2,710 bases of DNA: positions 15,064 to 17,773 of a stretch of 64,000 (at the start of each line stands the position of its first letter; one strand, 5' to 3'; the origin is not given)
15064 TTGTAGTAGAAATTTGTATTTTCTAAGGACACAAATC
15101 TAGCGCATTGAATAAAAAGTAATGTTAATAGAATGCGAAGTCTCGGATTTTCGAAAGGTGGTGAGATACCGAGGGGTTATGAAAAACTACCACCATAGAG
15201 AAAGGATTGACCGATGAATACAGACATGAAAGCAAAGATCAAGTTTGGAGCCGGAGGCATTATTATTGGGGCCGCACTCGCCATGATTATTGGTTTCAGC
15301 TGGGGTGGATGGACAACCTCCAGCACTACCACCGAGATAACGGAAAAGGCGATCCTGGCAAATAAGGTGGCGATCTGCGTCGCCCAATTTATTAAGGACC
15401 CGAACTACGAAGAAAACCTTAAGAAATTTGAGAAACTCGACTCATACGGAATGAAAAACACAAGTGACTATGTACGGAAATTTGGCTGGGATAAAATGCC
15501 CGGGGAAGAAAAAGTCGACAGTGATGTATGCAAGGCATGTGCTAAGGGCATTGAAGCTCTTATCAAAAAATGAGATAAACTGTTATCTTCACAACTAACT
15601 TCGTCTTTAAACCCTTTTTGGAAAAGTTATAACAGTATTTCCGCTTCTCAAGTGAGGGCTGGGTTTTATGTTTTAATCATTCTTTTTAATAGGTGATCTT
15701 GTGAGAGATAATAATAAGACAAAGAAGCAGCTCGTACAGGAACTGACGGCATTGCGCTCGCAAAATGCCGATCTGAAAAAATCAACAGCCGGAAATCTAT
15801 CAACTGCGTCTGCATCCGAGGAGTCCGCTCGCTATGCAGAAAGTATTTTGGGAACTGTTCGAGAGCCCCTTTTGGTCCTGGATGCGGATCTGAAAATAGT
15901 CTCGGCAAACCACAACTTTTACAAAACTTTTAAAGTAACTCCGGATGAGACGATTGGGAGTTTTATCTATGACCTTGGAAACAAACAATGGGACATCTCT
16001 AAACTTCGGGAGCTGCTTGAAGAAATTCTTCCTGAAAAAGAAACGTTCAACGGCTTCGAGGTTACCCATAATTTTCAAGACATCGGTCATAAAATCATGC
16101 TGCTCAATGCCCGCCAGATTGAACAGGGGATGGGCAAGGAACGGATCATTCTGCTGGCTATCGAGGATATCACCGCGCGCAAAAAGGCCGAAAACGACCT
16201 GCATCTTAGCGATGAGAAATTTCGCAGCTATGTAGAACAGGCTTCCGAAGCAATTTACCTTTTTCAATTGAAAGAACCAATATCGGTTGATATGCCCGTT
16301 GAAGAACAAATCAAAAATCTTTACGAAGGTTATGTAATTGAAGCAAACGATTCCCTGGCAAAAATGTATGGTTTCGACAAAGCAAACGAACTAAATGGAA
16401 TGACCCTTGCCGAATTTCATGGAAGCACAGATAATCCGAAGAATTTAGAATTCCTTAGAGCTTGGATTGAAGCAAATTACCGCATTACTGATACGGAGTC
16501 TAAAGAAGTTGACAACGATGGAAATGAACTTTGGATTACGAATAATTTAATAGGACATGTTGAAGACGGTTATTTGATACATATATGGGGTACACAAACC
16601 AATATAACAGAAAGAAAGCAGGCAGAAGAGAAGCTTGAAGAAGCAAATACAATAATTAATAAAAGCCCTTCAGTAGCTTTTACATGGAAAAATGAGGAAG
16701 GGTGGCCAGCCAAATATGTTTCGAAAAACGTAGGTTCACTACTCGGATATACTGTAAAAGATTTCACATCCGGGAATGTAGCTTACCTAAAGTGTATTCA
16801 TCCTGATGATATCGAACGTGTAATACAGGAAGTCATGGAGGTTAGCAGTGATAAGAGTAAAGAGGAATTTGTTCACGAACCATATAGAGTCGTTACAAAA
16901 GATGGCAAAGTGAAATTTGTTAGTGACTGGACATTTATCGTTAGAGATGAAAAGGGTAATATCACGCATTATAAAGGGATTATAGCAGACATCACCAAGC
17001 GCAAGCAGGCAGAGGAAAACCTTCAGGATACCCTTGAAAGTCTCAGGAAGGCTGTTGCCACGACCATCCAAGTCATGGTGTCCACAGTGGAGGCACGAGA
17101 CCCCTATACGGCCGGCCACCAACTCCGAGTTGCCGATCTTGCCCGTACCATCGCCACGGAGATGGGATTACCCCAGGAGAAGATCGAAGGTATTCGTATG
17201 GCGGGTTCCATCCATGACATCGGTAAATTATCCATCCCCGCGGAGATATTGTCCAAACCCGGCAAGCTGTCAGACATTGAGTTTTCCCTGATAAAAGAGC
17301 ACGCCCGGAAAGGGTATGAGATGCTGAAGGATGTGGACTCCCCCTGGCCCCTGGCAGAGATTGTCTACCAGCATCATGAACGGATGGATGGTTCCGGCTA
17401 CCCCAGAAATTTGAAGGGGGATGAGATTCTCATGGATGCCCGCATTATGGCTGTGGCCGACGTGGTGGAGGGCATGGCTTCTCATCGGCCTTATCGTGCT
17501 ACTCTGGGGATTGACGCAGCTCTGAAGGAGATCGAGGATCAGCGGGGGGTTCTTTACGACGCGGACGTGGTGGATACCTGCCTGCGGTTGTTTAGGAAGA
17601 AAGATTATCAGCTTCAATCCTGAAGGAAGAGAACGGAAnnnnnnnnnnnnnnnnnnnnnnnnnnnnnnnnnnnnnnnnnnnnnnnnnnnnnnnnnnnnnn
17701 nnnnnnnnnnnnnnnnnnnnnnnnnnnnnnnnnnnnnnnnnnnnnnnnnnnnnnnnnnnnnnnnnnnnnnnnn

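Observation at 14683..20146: Integrase-less 5.4-kb islet bounded by a perfect 33-bp tRNA-His repeat, carrying a c-di-GMP synthesis/degradation pair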

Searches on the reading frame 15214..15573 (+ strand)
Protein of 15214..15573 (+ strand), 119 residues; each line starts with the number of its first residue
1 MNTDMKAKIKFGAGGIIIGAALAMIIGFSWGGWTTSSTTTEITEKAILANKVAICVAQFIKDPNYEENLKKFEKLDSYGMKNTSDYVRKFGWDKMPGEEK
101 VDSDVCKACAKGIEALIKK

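Call 10: search_protein_families(library=pfam, proteins=[window:15214-15573:+], max_evalue=0.01)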
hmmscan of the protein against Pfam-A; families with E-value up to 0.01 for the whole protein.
window:15214-15573:+ (119 aa): 0 families
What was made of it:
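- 14980..15573 (+): 119-aa small membrane protein gene (15214-15573) with its own ~235-bp upstream region. No Pfam match (call 10).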

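Call 22: find_homologous_proteins(query=window:15214-15573:+)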
Query window:15214-15573:+ (119 aa): 605 proteins with E <= 0.001 among 612 candidates; the best 120 are listed.
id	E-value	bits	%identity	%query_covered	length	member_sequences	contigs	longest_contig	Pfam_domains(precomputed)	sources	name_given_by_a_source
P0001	2.6e-73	261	100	100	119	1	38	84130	-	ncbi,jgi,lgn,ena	-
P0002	9.4e-64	230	84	100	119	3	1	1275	-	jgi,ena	-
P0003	1.9e-63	229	84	100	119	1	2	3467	-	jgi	-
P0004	5.0e-63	228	87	100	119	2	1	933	-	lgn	-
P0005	7.3e-63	227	86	99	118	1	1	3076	-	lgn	-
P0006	2.4e-62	226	86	100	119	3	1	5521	-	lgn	-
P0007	6.0e-59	215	79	99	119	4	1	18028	-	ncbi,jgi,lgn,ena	-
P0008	5.0e-58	212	81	99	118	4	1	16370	-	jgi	-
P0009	6.0e-58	212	79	100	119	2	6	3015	-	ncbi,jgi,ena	-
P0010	7.4e-55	202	71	100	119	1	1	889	-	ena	-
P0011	9.1e-55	201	74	100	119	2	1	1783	-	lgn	-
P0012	1.4e-54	201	76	100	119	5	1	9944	-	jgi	-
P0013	2.0e-53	197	76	100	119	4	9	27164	-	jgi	jgi:hypothetical protein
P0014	7.6e-53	195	73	100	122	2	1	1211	-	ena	-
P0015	1.0e-52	195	74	100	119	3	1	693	-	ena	-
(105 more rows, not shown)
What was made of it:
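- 14980..15573 (+): 605 homologues, the named ones from Desulfobacterales, Thermodesulfobacteriota and Deltaproteobacteria MAGs (call 22).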

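Call 23: find_encoding_contigs(protein=P0007, flank=10000, max_places=3)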
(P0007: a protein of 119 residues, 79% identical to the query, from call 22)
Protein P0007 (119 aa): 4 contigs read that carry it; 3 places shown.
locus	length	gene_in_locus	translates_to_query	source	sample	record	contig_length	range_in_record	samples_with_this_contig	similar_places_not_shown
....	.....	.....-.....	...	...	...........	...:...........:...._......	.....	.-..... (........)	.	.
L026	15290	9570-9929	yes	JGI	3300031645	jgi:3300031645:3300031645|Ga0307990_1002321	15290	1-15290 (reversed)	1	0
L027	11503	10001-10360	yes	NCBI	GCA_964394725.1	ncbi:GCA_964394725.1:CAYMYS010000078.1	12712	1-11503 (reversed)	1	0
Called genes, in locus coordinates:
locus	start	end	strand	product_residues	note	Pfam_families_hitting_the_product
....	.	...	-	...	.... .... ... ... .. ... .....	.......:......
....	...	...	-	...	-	-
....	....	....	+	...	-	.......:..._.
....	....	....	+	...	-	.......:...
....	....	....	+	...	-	-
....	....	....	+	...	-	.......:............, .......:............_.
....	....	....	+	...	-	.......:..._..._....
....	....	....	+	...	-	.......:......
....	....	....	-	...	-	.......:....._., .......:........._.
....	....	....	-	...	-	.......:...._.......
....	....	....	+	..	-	-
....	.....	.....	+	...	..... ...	-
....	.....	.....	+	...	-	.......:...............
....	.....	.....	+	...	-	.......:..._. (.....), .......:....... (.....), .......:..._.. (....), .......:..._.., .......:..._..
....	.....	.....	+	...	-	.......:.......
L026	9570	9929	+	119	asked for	-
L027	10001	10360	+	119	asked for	-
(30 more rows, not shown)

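Call 24: find_encoding_contigs(protein=P0008, flank=10000, max_places=3)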
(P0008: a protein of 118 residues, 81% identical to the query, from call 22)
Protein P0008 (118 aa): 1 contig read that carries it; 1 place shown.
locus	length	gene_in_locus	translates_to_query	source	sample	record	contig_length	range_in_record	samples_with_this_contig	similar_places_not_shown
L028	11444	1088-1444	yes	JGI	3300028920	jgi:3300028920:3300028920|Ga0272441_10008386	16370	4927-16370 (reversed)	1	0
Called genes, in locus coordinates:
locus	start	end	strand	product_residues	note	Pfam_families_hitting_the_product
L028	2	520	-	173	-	?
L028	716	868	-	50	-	-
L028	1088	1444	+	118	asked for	-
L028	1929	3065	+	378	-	PF01464:SLT (faint)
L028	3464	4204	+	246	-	PF00392:GntR, PF07729:FCD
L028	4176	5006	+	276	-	PF23023:Anti-Pycsar_Apyc1 (weak), PF00753:Lactamase_B, PF12706:Lactamase_B_2 (weak)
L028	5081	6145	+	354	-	PF03480:DctP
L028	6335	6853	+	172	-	PF04290:DctQ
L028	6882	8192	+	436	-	PF06808:DctM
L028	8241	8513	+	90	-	-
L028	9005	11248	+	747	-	PF00330:Aconitase, PF00694:Aconitase_C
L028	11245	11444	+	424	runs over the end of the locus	PF00180:Iso_dh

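Call 25: find_encoding_contigs(protein=P0013, flank=10000, max_places=3)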
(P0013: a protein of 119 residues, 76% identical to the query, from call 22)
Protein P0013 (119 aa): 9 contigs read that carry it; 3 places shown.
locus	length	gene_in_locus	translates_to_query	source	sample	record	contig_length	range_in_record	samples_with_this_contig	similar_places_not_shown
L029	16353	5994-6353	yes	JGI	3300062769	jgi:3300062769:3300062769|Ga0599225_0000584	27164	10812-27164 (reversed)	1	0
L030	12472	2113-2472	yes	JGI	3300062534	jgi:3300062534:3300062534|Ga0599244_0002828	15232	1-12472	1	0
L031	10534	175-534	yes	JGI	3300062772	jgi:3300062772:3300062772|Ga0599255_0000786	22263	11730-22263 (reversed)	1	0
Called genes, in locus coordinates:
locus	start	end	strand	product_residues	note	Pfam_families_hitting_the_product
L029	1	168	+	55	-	?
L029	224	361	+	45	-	-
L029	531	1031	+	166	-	-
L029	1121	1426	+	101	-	-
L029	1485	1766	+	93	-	PF21742:DUF6868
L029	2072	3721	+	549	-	PF00390:malic, PF03949:Malic_M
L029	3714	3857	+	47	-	-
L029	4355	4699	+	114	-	-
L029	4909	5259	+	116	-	-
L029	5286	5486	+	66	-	PF00313:CSD, PF08206:OB_RNB (faint)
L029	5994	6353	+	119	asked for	-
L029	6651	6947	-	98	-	PF00821:PEPCK_GTP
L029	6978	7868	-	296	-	PF02826:2-Hacid_dh_C (weak), PF03446:NAD_binding_2, PF03807:F420_oxidored (faint), PF14833:NAD_binding_11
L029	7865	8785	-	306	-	PF01261:AP_endonuc_2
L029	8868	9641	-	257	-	PF03328:HpcH_HpaI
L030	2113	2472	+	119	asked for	-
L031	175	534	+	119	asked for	-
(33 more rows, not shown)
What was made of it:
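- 14980..15573 (+): The homologues stand alone in unrelated neighbourhoods (calls 23-25).
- Tried and rejected: Homologues of the 119-aa protein stand alone in unrelated contexts (calls 23-25).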

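Call 54: list_cluster_members(proteins=[window:15214-15573:+, window:17639-19684:+, window:15701-17623:+, window:11521-14679:+, window:23495-24619:+])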
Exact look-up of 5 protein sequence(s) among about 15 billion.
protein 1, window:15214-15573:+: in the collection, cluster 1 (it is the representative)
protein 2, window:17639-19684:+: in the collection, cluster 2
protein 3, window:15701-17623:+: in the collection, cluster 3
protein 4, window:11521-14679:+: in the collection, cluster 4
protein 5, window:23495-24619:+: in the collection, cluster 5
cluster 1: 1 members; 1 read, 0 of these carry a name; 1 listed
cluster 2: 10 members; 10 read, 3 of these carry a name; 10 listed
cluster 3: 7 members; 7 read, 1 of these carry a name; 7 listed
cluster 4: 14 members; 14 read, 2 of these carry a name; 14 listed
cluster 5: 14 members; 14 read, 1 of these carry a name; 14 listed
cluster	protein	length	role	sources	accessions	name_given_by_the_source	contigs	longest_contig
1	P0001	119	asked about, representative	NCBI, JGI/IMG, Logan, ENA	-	-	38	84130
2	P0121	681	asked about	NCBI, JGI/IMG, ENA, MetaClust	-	\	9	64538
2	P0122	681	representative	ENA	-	-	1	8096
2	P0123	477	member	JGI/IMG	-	diguanylate cyclase (GGDEF)-like protein/PAS domain S-box-containing protein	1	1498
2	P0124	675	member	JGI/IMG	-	diguanylate cyclase (GGDEF)-like protein/PAS domain S-box-containing protein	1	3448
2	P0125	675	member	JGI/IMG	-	-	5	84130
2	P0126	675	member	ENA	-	-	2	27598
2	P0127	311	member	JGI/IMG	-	-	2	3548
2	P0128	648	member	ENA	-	-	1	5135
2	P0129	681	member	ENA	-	-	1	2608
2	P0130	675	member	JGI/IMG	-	-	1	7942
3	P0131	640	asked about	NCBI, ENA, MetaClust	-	\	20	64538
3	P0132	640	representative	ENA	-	-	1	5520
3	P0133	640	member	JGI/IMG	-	-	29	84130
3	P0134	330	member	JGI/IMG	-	-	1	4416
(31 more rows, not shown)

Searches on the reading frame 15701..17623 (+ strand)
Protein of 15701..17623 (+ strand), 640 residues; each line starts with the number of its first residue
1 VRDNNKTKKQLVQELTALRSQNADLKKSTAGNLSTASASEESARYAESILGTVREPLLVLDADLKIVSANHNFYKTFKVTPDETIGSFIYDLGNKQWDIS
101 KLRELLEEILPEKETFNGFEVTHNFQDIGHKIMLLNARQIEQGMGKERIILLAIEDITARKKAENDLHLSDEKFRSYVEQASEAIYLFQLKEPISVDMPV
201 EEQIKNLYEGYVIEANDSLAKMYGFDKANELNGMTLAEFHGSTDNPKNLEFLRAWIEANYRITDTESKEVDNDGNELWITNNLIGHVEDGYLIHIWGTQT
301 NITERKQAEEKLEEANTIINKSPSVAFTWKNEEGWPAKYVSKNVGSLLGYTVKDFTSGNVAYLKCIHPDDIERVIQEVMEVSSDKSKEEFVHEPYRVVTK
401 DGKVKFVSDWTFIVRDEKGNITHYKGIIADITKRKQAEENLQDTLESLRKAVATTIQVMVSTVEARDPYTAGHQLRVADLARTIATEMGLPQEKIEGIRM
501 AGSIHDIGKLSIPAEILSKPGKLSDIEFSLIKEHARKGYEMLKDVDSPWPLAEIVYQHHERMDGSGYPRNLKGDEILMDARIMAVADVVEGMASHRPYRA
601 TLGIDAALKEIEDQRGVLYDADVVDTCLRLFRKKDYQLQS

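Call 10: search_protein_families(library=pfam, proteins=[window:15701-17623:+], max_evalue=0.01)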
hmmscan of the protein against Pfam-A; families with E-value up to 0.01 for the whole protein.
window:15701-17623:+ (640 aa): 8 families
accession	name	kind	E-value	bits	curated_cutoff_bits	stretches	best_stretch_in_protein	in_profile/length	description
PF13487.12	HD_5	-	9.4e-39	133.3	27.2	1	458-623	2-170/170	HD domain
PF13426.13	PAS_9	-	1.3e-21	77.2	27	3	56-159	3-103/103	PAS domain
PF01966.28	HD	-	4.3e-20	72.6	22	1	471-591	2-115/116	HD domain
PF08447.18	PAS_3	-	1.5e-19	70.5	25.6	1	339-428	3-89/89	PAS fold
PF08448.16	PAS_4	-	2.3e-17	63.6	23.1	2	54-161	5-109/110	PAS fold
PF00989.32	PAS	-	9.6e-14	51.8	22.6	1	48-157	5-113/113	PAS fold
PF13188.13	PAS_8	-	0.0002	21.6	21.8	0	48-86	5-44/65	PAS domain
PF08668.18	HDOD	-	0.0029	17.6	22.9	1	471-512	96-135/196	HDOD domain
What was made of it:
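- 15701..17623 (+): PAS-domain HD-GYP protein, a predicted c-di-GMP phosphodiesterase. Its composition is chimeric, with a break near 16990. Pfam HD_5 9e-39 plus PAS families (call 10).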
